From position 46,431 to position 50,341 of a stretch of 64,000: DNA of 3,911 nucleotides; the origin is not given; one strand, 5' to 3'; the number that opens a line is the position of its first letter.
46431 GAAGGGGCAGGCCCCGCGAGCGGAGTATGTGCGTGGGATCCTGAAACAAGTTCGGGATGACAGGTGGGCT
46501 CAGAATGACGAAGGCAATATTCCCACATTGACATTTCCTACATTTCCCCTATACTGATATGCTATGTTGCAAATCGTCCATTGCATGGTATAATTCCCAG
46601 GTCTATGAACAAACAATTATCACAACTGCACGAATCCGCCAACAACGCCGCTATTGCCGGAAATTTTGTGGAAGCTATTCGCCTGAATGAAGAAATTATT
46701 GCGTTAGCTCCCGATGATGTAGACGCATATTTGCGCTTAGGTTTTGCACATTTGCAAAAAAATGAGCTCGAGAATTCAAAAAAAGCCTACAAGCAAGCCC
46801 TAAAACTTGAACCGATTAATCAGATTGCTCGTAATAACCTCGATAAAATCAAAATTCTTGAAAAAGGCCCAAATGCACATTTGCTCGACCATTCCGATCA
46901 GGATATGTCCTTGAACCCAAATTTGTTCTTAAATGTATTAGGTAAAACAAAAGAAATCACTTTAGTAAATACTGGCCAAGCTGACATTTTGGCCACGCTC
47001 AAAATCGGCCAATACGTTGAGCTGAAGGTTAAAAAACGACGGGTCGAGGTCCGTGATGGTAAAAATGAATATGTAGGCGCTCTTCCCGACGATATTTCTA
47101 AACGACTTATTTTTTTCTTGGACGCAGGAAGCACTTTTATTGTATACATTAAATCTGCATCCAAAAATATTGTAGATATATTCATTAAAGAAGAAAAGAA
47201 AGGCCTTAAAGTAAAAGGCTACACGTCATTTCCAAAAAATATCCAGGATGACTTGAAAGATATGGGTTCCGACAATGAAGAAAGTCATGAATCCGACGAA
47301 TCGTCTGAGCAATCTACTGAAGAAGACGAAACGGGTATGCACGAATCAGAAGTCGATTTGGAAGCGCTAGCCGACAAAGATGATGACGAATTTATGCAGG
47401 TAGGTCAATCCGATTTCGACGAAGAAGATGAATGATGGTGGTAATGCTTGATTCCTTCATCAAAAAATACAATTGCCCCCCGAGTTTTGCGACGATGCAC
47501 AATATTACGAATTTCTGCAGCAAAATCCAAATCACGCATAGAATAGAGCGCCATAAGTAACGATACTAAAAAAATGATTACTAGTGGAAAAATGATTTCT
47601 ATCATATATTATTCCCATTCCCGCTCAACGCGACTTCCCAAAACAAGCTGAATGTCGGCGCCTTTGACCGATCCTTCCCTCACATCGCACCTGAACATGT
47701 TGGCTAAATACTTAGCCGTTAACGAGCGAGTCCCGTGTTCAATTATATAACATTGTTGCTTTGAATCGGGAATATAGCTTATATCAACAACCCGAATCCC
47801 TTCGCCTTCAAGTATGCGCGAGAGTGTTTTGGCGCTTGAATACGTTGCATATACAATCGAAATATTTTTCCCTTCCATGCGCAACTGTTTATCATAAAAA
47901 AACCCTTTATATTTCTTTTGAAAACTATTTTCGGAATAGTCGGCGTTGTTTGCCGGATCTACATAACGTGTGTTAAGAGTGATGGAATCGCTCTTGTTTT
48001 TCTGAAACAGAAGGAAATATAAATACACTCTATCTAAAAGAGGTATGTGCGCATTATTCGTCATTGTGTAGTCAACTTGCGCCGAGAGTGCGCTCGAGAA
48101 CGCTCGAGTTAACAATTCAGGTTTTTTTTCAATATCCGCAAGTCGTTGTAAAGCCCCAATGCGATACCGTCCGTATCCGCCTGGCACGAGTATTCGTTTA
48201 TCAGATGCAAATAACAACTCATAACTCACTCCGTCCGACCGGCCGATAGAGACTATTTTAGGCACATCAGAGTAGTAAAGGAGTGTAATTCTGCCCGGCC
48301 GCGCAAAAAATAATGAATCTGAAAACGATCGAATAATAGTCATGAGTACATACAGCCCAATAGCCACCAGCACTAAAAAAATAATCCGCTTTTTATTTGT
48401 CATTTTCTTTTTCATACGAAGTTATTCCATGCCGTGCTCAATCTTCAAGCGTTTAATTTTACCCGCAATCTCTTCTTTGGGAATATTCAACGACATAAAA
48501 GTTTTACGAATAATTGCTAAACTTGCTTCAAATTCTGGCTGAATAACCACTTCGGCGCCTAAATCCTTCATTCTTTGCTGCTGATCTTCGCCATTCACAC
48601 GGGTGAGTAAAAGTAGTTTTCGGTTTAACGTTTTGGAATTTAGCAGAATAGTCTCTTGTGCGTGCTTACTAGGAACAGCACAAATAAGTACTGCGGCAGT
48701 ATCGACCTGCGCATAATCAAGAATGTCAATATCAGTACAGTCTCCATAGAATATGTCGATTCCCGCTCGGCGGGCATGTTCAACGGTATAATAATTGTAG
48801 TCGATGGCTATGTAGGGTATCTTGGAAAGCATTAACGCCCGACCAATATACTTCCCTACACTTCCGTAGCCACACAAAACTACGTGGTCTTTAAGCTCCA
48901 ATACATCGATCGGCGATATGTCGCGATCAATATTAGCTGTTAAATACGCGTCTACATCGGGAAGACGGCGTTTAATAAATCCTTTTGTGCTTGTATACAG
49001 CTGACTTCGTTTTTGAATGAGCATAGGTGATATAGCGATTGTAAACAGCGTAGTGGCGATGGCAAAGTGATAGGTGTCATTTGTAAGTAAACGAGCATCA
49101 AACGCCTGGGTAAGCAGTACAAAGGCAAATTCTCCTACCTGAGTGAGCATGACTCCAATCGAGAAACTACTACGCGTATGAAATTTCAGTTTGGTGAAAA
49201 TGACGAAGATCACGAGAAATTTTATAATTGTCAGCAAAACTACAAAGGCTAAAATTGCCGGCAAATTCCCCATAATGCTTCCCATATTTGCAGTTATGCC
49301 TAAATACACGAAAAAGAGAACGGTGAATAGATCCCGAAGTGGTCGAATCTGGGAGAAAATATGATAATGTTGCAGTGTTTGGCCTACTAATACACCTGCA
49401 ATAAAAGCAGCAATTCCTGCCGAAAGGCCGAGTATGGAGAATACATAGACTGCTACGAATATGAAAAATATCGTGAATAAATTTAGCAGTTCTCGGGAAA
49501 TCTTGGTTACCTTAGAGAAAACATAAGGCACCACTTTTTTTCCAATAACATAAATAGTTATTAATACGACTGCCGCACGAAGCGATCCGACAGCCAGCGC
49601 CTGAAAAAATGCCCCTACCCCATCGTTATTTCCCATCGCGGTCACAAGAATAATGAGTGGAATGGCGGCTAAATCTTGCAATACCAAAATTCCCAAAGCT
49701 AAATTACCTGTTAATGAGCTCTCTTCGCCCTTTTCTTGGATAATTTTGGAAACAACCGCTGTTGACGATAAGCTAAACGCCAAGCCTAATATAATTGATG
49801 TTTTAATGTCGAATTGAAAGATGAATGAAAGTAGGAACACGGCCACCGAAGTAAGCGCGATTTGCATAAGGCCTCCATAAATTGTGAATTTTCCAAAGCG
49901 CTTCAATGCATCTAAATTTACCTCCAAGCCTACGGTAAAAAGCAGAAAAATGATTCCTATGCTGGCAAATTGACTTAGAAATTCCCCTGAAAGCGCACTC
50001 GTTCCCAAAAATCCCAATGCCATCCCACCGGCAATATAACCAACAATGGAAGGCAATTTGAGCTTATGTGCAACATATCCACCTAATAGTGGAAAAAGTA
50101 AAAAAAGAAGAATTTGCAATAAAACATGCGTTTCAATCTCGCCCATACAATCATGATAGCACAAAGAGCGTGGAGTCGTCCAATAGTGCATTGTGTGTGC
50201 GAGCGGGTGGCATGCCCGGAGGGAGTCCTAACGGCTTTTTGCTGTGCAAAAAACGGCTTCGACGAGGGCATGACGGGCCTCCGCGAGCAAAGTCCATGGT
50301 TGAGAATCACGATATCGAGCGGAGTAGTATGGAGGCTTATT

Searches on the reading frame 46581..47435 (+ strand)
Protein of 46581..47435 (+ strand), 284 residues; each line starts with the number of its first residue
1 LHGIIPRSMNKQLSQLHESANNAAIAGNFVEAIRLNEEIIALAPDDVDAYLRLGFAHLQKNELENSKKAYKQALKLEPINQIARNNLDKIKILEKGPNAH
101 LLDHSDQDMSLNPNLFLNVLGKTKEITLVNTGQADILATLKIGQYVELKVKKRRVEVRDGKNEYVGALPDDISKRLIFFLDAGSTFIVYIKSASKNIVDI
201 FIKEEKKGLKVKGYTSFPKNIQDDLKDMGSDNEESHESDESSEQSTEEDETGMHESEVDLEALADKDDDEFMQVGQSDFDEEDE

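Call 26: search_protein_families(library=pfam, proteins=[window:46581-47435:+], max_evalue=0.01)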
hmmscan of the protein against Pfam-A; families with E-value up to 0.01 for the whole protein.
window:46581-47435:+ (284 aa): 10 families
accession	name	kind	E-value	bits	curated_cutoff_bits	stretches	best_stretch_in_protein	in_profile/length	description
PF00515.34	TPR_1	-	2.2e-07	30.8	27.8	1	47-78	1-32/34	Tetratricopeptide repeat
PF07719.23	TPR_2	-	2.3e-07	30.8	27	1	48-78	2-32/34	Tetratricopeptide repeat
PF13181.12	TPR_8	-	1.8e-06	28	25.7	1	48-79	2-33/34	Tetratricopeptide repeat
PF14559.12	TPR_19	-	3.4e-06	27.7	25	1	26-76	4-54/68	Tetratricopeptide repeat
PF13414.12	TPR_11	-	4.5e-06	26.7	26.8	0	31-60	12-41/42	TPR repeat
PF13431.12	TPR_17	-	6.2e-05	23.4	24.4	0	37-64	3-30/34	Tetratricopeptide repeat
PF13371.12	TPR_9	-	0.00077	19.9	35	1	28-84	10-66/73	Tetratricopeptide repeat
PF13432.12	TPR_16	-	0.00094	20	32.7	1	26-75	10-59/65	Tetratricopeptide repeat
PF23914.1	TPR_CcmH_CycH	-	0.0067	16.7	42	0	43-93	46-96/158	Cytochrome c-type biogenesis protein H TPR domain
PF13428.12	TPR_14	-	0.0074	17.3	23.5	0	26-54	14-42/44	Tetratricopeptide repeat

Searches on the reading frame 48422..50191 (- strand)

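Call 26: search_protein_families(library=pfam, proteins=[window:48422-50191:-], max_evalue=0.01)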
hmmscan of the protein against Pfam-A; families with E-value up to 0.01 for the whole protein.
window:48422-50191:- (589 aa): 3 families
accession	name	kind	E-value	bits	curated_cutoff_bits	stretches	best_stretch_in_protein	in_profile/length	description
PF00999.27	Na_H_Exchanger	-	2.6e-57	194.8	26.2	1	33-392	3-374/375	Sodium/hydrogen exchanger, transmembrane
PF02254.24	TrkA_N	-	5.1e-20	72.4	23.8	1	437-552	1-116/116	TrkA-N domain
PF02558.23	ApbA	-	0.0026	17.8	22.2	1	438-545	2-113/150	Ketopantoate reductase PanE/ApbA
